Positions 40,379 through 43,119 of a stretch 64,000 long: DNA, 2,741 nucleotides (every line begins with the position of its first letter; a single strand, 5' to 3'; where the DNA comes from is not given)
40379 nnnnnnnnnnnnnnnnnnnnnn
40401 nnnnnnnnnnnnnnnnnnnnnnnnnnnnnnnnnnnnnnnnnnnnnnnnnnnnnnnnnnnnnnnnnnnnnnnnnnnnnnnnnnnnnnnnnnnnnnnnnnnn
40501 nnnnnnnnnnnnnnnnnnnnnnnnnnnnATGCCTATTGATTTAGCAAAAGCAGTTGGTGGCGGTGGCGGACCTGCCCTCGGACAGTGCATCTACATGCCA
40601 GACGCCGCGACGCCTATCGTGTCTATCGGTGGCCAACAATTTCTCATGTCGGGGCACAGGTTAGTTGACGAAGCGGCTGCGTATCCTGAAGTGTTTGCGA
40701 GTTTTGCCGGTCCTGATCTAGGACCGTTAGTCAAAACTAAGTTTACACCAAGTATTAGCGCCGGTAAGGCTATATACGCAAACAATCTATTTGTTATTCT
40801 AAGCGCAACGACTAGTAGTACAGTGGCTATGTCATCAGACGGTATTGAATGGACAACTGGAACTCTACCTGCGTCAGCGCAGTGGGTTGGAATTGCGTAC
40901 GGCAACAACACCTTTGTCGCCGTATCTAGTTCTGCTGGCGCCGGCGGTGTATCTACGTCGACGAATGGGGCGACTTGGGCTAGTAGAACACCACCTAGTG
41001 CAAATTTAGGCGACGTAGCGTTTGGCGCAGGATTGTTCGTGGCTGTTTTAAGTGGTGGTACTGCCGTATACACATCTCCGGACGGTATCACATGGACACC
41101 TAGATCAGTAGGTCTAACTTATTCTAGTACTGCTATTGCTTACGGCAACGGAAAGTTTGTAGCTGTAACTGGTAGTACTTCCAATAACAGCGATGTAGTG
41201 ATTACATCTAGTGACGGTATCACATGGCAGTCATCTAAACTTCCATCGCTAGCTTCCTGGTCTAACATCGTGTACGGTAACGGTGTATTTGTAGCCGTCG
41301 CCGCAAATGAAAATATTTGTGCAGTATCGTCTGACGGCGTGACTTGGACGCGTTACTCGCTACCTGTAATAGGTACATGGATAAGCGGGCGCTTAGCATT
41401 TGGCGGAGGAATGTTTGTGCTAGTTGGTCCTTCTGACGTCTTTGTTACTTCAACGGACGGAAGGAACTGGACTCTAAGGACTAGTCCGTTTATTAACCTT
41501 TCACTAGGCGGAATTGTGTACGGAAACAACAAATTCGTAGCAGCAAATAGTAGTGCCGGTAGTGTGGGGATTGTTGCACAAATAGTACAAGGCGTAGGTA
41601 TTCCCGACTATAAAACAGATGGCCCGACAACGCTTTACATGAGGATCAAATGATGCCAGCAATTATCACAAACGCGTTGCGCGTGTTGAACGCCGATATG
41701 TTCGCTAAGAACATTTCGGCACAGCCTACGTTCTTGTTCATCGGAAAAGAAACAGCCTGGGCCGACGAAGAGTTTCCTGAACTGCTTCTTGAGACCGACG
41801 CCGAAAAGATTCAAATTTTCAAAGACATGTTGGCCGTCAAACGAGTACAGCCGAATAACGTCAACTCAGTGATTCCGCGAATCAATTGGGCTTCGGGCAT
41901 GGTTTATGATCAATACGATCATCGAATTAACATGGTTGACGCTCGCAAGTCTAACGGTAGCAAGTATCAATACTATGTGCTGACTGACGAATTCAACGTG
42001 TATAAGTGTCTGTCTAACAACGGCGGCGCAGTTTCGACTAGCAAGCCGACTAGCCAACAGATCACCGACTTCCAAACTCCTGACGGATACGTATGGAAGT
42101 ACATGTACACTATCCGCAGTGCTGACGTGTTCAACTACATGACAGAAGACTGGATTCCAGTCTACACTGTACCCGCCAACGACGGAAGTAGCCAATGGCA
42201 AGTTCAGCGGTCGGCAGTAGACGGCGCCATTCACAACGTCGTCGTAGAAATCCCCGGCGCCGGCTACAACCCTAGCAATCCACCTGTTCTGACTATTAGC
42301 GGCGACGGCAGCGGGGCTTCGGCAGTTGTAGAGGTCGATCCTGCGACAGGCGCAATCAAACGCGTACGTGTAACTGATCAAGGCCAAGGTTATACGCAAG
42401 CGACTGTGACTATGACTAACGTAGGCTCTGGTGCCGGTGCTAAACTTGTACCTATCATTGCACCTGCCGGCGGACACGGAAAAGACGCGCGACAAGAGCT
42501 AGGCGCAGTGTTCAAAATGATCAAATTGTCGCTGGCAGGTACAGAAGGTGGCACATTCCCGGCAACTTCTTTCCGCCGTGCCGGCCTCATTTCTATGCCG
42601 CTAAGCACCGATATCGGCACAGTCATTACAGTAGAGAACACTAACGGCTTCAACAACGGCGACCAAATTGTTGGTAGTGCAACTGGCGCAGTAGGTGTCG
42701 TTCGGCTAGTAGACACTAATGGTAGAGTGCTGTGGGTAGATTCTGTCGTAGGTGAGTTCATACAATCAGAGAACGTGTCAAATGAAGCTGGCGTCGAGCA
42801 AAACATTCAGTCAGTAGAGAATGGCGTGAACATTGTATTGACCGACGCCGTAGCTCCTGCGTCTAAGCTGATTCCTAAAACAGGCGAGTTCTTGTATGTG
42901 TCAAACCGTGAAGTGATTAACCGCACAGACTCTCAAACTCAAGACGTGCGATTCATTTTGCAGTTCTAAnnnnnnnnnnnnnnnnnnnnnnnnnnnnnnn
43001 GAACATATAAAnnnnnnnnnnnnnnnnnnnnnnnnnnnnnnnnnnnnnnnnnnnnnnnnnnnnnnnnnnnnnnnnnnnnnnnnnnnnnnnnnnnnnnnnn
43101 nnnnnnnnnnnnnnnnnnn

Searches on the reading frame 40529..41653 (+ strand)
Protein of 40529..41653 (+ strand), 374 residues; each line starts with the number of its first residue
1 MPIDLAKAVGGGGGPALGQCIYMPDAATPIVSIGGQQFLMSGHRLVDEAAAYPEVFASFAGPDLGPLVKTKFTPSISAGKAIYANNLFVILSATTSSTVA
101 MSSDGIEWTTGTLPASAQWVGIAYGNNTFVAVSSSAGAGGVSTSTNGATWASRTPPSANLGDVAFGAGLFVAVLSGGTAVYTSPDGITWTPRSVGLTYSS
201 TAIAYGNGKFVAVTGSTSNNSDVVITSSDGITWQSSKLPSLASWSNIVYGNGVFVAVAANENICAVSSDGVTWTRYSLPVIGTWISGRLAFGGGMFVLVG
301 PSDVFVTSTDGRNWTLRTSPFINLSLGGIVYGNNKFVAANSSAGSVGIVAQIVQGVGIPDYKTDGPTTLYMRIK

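Call 3: search_protein_families(library=pfam, proteins=[window:40529-41653:+], max_evalue=0.1)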
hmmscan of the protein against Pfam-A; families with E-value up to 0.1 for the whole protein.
window:40529-41653:+ (374 aa): 2 families
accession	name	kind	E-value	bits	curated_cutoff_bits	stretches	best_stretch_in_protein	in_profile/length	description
PF19755.4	DUF6242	-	5.1e-07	30.2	29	1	183-273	124-217/217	Domain of unknown function (DUF6242)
PF23366.1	Beta-prop_HVO_0234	-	0.00041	20.4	27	0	95-153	216-261/274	HVO_0234-like, beta propeller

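Call 4: search_protein_families(library=phrogs, proteins=[window:40529-41653:+], max_evalue=0.01)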
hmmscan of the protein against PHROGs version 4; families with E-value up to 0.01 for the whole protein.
window:40529-41653:+ (374 aa): 0 families

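Call 48: search_dna_similar(query=window:40529-41653:+, collection=phages, mode=protein, max_evalue=0.01, max_rows=25)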
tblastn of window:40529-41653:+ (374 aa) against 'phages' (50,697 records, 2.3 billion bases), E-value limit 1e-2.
Records with a match: 16; places in all: 30; records where one place covers at least 80% of the query: 0.
Best place of each record, by identity: <60% 16.
By first word of the organism name: Synechococcus 9; Stenotrophomonas 2; Limnohabitans 1; Xanthomonas 1; Actinomycetia 1; Sinorhizobium 1; Shewanella 1.
By host as written in the record: Synechococcus sp. 5; Synechoccus sp. 2; Synechococcus sp. CBW1002 2; Stenotrophomonas maltophilia SRM01 1; Stenotrophomonas maltophilia 1; Limnohabitans sp. DCL3 1; Xanthomonas oryzae pv. oryzae 1; Actinomycetia bacterium 1; and 2 more.
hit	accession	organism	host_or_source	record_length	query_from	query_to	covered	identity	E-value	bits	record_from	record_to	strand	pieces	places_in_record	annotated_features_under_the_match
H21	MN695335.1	Synechococcus phage B23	Synechoccus sp.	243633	104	319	58%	34.3%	1e-12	76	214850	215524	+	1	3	hypothetical protein (x2)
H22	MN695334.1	Synechococcus phage B3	Synechoccus sp.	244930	104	319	58%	34.3%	1e-12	76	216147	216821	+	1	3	hypothetical protein (x2)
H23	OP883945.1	Stenotrophomonas phage CM1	Stenotrophomonas maltophilia SRM01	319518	150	340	51%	36.9%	8e-13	76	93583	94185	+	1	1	record has no annotation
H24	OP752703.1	Stenotrophomonas phage RAS14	Stenotrophomonas maltophilia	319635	150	340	51%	36.9%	8e-13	76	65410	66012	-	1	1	hypothetical protein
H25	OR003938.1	Synechococcus phage DSL-LC03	Synechococcus sp.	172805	105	342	64%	29.4%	2e-3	46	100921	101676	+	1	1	baseplate wedge initiator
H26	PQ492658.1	Limnohabitans phage DC31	Limnohabitans sp. DCL3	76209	104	319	58%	30.9%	5e-5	52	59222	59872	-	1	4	hypothetical protein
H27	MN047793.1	Xanthomonas phage Xoo-sp13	Xanthomonas oryzae pv. oryzae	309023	168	338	46%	36.4%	2e-8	62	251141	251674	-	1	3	gene transfer agent host specificity protein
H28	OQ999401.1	Actinomycetia phage DSL-LC01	Actinomycetia bacterium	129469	154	331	48%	31.3%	3e-6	56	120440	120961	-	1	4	photosynthesis system II assembly factor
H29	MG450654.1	Synechococcus phage S-CBWM1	Synechococcus sp. CBW1002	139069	150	321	46%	32.1%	4e-5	52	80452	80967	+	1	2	BNR repeat domain protein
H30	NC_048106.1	Synechococcus phage S-CBWM1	Synechococcus sp. CBW1002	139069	150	321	46%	32.1%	4e-5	52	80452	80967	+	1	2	BNR repeat domain protein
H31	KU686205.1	Synechococcus phage S-CAM9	Synechococcus sp.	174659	157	337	48%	26.6%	7e-3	45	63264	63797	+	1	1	baseplate wedge initiator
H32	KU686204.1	Synechococcus phage S-CAM9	Synechococcus sp.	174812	157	337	48%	26.6%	7e-3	45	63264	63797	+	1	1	baseplate wedge initiator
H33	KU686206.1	Synechococcus phage S-CAM9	Synechococcus sp.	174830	157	337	48%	26.6%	7e-3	45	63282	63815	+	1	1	baseplate wedge initiator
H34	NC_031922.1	Synechococcus phage S-CAM9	Synechococcus sp.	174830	157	337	48%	26.6%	7e-3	45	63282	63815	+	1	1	baseplate wedge subunit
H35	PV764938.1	Sinorhizobium phage Phosso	Sinohrizobium meliloti NRRL L-50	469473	177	315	37%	32.3%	2e-5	53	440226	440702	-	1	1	hypothetical protein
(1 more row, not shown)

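Call 49: get_annotated_region(hit=H25, flank=6000)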
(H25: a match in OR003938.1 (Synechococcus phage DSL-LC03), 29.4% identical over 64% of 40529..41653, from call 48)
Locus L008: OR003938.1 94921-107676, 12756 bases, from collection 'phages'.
description: Synechococcus phage DSL-LC03, complete genome.
organism: Synechococcus phage DSL-LC03 (NCBI taxid 3058961)
taxonomy: Viruses; Duplodnaviria; Heunggongvirae; Uroviricota; Caudoviricetes; Kyanoviridae
host: Synechococcus sp.; source: water sample of Dishui Lake; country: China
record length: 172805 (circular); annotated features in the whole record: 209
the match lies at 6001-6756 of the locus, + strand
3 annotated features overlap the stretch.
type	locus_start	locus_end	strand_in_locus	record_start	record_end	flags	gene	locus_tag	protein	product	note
CDS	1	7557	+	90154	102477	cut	-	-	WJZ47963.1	baseplate wedge initiator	-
CDS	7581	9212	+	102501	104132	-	-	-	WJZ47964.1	baseplate wedge subunit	-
CDS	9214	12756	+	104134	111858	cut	-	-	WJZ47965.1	hypothetical protein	-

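Call 50: get_annotated_region(hit=H27, flank=5000)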
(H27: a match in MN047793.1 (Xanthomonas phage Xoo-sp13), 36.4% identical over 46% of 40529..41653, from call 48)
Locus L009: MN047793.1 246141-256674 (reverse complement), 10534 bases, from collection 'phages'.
description: Xanthomonas phage Xoo-sp13, complete genome.
organism: Xanthomonas phage Xoo-sp13 (NCBI taxid 2591401)
taxonomy: Viruses; Duplodnaviria; Heunggongvirae; Uroviricota; Caudoviricetes
host: Xanthomonas oryzae pv. oryzae; source: soil; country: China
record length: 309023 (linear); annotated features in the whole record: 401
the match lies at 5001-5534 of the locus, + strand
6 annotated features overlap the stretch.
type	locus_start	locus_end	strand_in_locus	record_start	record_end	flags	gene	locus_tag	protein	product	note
CDS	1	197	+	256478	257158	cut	-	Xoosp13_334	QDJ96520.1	hypothetical protein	-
CDS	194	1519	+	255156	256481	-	-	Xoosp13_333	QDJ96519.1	hypothetical protein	-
CDS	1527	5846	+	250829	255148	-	-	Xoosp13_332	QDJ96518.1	gene transfer agent host specificity protein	-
CDS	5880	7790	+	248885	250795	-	-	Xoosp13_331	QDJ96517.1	hypothetical protein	-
CDS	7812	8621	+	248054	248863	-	-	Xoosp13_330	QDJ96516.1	tail sheath stabilizer and completion protein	-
CDS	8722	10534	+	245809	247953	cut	-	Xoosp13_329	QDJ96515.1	tail sheath protein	-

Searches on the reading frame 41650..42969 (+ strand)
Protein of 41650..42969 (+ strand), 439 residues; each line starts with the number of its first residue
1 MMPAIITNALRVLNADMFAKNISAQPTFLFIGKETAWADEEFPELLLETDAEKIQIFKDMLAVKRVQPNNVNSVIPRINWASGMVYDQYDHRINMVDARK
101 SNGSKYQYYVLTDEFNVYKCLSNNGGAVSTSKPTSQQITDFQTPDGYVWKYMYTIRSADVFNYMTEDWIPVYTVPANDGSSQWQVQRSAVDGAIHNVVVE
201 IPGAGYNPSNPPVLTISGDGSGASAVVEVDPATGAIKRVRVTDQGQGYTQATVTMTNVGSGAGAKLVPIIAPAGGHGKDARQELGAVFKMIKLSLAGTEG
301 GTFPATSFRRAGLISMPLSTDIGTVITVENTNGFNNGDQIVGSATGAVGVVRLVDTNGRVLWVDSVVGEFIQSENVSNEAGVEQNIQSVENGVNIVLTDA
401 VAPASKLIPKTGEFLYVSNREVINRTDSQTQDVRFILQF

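Call 3: search_protein_families(library=pfam, proteins=[window:41650-42969:+], max_evalue=0.1)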
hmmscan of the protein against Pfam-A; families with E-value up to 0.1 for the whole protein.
window:41650-42969:+ (439 aa): 2 families
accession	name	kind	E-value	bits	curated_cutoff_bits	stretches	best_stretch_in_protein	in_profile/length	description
PF09215.16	Phage-Gp8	-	6.4e-10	39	25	2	137-171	179-213/337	Bacteriophage T4, Gp8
PF25691.1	BW3TFN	-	5.5e-07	30.2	27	2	4-44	2-39/174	Baseplate wedge 3 tail fiber network component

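Call 4: search_protein_families(library=phrogs, proteins=[window:41650-42969:+], max_evalue=0.01)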
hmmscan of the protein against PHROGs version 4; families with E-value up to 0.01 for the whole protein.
window:41650-42969:+ (439 aa): 11 families
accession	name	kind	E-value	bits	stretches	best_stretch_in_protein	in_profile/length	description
phrog_438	-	tail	5.7e-108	363.1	1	2-439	1-478/478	baseplate wedge subunit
phrog_977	-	tail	3.2e-14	53.7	2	4-122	10-135/333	baseplate wedge subunit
phrog_2885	-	tail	1.2e-10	39.4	1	183-272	1081-1167/4179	baseplate wedge subunit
phrog_460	-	connector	3.6e-08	33.5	1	186-357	223-344/385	head closure Hc2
phrog_1922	-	tail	5.7e-08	32.7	1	181-272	821-907/932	baseplate hub subunit and tail lysozyme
phrog_1394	-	head and packaging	8.9e-07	30.1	0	4-47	2-43/173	virion structural protein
phrog_4406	-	head and packaging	2e-06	25.8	1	174-252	1604-1678/3231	virion structural protein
phrog_22827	-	unknown function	7.1e-05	22.6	1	189-275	61-145/613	-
phrog_708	-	tail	0.00033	19.4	1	198-256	26-877/1383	baseplate wedge subunit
phrog_26741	-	unknown function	0.0016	18.3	1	176-271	239-334/497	-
phrog_719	-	tail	0.007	15.6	0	180-252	474-550/833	baseplate wedge subunit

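Call 8: search_dna_similar(query=window:41650-42969:+, collection=phages, mode=protein, max_rows=20)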
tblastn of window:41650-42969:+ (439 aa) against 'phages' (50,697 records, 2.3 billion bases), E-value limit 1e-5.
Records with a match: 541; places in all: 542; records where one place covers at least 80% of the query: 466.
Best place of each record, by identity: <60% 541.
By first word of the organism name: Synechococcus 374; Cyanophage 61; Prochlorococcus 24; Rhizobium 23; Stenotrophomonas 17; Sinorhizobium 9; Marine 5; Agrobacterium 5; Methylophilales 4; Pelagibacter 3; and 11 more.
By host as written in the record: - 178; Synechococcus 107; Synechococcus sp. 38; Synechococcus sp. WH7803 28; Synechococcus sp. MW02 20; Synechococcus sp. WH8102 20; Synechococcus sp. WH 7803 13; Stenotrophomonas maltophilia 12; and 57 more.
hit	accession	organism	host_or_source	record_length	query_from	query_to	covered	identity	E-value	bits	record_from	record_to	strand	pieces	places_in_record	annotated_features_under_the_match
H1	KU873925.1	Pseudomonas phage pf16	Pseudomonas putida PpG1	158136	2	439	100%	58.3%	2e-172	541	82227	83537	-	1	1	hypothetical protein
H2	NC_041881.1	Pseudomonas phage pf16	Pseudomonas putida PpG1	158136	2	439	100%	58.3%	2e-172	541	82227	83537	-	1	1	baseplate wedge subunit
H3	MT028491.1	Ochrobactrum phage vB_OspM_OC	Ochrobactrum sp. POC9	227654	2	439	100%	34.2%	2e-36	230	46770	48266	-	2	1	baseplate structural protein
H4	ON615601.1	Synechococcus phage BUCT-ZZ01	Synechococcus elongatus PCC 7942 = ...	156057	2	439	100%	31.4%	4e-31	226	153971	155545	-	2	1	hypothetical protein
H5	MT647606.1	Pelagibacter phage Mosig EXVC030M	Candidatus Pelagibacter ubique HTCC1062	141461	2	439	100%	31.3%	2e-52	195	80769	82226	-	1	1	putative baseplate protein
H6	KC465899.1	Pelagibacter phage HTVC008M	Candidatus Pelagibacter ubique HTCC1062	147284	2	439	100%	31.0%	1e-55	204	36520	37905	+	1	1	baseplate wedge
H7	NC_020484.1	Pelagibacter phage HTVC008M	Candidatus Pelagibacter ubique HTCC1062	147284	2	439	100%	31.0%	1e-55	204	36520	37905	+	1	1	baseplate wedge subunit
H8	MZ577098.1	Methylophilales phage Melnitz-3 EXVC039M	Methylophilales_sp._H5P1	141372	2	439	100%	30.3%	5e-46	176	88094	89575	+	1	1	baseplate wedge subunit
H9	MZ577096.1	Methylophilales phage Melnitz-2 EXVC040M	Methylophilales_sp._H5P1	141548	2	439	100%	30.3%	5e-46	176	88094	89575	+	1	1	baseplate wedge subunit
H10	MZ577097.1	Methylophilales phage Melnitz EXVC044M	Methylophilales_sp._H5P1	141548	2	439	100%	30.3%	5e-46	176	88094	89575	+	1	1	baseplate wedge subunit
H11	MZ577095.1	Methylophilales phage Melnitz-1 EXVC043M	Methylophilales_sp._H5P1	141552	2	439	100%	30.3%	5e-46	176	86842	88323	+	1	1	baseplate wedge protein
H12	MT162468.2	Synechococcus phage S-H25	Synechococcus sp. WH 8102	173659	2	439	100%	29.6%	7e-46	176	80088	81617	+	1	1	baseplate wedge subunit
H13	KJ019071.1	Synechococcus phage ACG-2014g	-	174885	2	439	100%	29.4%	3e-46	177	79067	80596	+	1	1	baseplate wedge protein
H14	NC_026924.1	Synechococcus phage ACG-2014g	-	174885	2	439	100%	29.4%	3e-46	177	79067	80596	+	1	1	baseplate wedge subunit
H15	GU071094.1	Synechococcus phage S-SM1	Synechococcus sp. WH6501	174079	2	439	100%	29.3%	4e-42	165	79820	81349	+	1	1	gp8: baseplate wedge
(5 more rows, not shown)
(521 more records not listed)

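Call 9: get_annotated_region(hit=H2, flank=16000)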
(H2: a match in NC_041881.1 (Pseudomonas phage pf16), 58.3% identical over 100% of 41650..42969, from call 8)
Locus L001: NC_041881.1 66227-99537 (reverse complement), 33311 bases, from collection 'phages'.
description: Pseudomonas phage pf16, complete genome.
organism: Pseudomonas phage pf16 (NCBI taxid 1815630)
taxonomy: Viruses; Duplodnaviria; Heunggongvirae; Uroviricota; Caudoviricetes; Chakrabartyvirus; Chakrabartyvirus pf16
host: Pseudomonas putida PpG1; source: -; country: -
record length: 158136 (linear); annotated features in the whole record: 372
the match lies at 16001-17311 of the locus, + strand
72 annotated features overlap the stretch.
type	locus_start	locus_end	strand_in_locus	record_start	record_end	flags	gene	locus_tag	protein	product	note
CDS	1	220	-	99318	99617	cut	-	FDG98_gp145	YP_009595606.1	hypothetical protein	pf16_gp153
CDS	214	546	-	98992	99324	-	-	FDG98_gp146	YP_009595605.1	hypothetical protein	pf16_gp152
CDS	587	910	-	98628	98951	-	-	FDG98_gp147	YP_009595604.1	hypothetical protein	pf16_gp151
regulatory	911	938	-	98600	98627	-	-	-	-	promoter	putative phage specific promoter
CDS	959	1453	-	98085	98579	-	-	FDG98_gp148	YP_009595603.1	hypothetical protein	pf16_gp150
regulatory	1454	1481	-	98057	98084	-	-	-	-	promoter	putative phage specific promoter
CDS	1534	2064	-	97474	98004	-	-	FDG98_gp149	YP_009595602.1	hypothetical protein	pf16_gp149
regulatory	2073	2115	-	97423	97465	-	-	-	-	terminator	Rho independent transcriptional terminator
regulatory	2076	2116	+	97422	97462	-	-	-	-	terminator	Rho independent transcriptional terminator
CDS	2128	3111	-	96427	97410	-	-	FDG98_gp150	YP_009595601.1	single strand DNA binding protein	pf16_gp148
regulatory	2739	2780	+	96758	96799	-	-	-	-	terminator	Rho independent transcriptional terminator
regulatory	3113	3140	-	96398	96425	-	-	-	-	promoter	putative phage specific promoter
CDS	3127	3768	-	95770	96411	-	-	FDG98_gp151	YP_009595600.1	hypothetical protein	pf16_gp147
CDS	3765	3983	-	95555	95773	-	-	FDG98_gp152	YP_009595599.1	hypothetical protein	pf16_gp146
CDS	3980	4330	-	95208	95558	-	-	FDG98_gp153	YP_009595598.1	hypothetical protein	pf16_gp145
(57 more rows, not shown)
